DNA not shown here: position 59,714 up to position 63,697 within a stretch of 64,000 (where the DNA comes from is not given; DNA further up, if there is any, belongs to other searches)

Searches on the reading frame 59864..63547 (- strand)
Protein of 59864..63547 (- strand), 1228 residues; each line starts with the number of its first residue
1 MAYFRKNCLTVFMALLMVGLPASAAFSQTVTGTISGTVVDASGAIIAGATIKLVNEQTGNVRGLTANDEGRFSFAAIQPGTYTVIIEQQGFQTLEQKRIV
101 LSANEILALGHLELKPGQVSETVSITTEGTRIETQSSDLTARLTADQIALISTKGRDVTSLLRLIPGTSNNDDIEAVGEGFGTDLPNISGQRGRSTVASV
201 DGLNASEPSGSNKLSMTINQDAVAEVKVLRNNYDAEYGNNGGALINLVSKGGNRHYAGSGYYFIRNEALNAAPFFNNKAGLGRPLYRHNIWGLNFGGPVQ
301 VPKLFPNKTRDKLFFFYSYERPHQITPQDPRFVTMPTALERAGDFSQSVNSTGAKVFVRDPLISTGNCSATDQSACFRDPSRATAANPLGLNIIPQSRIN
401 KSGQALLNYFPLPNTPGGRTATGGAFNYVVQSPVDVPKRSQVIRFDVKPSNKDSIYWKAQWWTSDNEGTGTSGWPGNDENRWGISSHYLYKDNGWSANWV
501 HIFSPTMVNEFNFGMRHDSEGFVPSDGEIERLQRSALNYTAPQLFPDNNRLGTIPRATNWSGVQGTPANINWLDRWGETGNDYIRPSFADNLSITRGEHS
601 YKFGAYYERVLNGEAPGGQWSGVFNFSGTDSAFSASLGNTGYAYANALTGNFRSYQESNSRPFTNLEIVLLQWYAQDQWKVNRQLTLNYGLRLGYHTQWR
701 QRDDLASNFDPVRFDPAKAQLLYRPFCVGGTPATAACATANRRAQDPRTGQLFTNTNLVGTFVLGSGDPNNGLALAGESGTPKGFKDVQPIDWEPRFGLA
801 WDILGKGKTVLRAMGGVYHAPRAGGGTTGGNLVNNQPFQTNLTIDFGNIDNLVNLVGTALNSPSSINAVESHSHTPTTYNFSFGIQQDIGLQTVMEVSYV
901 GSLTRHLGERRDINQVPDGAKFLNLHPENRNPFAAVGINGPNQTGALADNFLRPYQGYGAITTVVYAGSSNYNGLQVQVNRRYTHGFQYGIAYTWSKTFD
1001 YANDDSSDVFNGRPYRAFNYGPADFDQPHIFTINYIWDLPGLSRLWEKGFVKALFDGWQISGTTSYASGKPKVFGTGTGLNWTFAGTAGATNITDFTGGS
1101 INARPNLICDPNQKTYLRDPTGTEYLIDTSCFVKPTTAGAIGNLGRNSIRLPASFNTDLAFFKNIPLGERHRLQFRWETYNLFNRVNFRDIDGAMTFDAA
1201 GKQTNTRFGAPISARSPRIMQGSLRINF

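Call 56: search_protein_families(library=pfam, proteins=[window:59864-63547:-], max_evalue=0.00001)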
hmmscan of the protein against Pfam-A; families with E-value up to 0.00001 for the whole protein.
window:59864-63547:- (1228 aa): 4 families
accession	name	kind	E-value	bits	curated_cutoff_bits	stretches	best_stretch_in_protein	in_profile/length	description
PF25183.1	OMP_b-brl_4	-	8.4e-170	567.4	30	1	248-1221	1-838/838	Outer membrane beta barrel domain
PF13620.12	CarboxypepD_reg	-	4.1e-20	72.4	32.3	1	33-106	1-74/82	Carboxypeptidase regulatory-like domain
PF13715.12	CarbopepD_reg_2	-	2e-09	37.8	32.2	1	34-103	1-66/88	CarboxypepD_reg-like domain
PF07715.20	Plug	-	9.5e-06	26.5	23.9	0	152-241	19-103/107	TonB-dependent Receptor Plug Domain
